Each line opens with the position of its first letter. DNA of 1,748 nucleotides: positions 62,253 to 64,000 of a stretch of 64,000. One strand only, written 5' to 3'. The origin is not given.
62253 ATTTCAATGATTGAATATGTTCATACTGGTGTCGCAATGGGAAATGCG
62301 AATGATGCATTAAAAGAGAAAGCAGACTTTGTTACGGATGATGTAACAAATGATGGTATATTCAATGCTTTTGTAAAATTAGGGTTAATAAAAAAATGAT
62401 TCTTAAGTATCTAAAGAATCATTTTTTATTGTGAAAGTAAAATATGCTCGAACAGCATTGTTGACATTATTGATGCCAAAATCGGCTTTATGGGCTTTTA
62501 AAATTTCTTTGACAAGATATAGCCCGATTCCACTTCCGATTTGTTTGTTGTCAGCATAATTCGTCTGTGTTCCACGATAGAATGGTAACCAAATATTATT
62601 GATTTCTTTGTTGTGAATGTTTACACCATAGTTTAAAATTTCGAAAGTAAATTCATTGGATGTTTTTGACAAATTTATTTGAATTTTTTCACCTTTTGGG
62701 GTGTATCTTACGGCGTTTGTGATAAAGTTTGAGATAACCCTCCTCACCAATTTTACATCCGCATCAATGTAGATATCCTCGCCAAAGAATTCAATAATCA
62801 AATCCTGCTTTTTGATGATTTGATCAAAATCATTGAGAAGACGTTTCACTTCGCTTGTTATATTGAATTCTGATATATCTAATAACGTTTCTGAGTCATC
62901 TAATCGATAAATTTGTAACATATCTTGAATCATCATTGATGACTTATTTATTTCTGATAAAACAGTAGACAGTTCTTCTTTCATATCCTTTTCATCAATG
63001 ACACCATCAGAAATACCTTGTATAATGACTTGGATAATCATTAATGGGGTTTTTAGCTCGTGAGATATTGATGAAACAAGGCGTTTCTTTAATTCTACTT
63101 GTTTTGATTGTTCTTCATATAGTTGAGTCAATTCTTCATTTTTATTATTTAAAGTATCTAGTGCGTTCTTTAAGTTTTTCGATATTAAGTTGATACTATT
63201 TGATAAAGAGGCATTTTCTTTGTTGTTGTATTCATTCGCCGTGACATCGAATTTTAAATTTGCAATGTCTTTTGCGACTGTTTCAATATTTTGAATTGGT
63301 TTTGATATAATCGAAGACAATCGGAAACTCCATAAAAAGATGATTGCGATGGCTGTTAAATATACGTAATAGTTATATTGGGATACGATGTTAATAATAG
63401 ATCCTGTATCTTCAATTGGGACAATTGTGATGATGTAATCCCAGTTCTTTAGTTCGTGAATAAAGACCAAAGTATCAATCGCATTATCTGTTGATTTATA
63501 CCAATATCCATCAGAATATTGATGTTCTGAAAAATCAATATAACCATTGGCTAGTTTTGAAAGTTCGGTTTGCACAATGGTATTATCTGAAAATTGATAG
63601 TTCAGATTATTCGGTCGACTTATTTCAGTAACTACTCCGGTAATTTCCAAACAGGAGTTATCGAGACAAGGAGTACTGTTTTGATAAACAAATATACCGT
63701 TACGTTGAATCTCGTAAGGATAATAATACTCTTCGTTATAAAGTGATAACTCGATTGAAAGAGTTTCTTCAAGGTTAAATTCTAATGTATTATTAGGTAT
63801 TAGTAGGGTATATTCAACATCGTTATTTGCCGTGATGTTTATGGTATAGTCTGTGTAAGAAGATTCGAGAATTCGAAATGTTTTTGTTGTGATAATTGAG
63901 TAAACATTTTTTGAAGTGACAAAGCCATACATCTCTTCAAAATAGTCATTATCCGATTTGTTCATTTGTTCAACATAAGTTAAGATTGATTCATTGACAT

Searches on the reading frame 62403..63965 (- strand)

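Call 78: search_protein_families(library=pfam, proteins=[window:62403-63965:-], max_evalue=0.00001)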
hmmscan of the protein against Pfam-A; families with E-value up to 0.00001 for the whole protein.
window:62403-63965:- (520 aa): 2 families
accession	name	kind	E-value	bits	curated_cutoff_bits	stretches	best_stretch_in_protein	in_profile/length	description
PF02518.31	HATPase_c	-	5.3e-16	59.5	26.4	1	403-514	2-108/111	Histidine kinase-, DNA gyrase B-, and HSP90-like ATPase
PF00512.31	HisKA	-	7.3e-10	39.2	26.9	1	293-357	2-65/66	His Kinase A (phospho-acceptor) domain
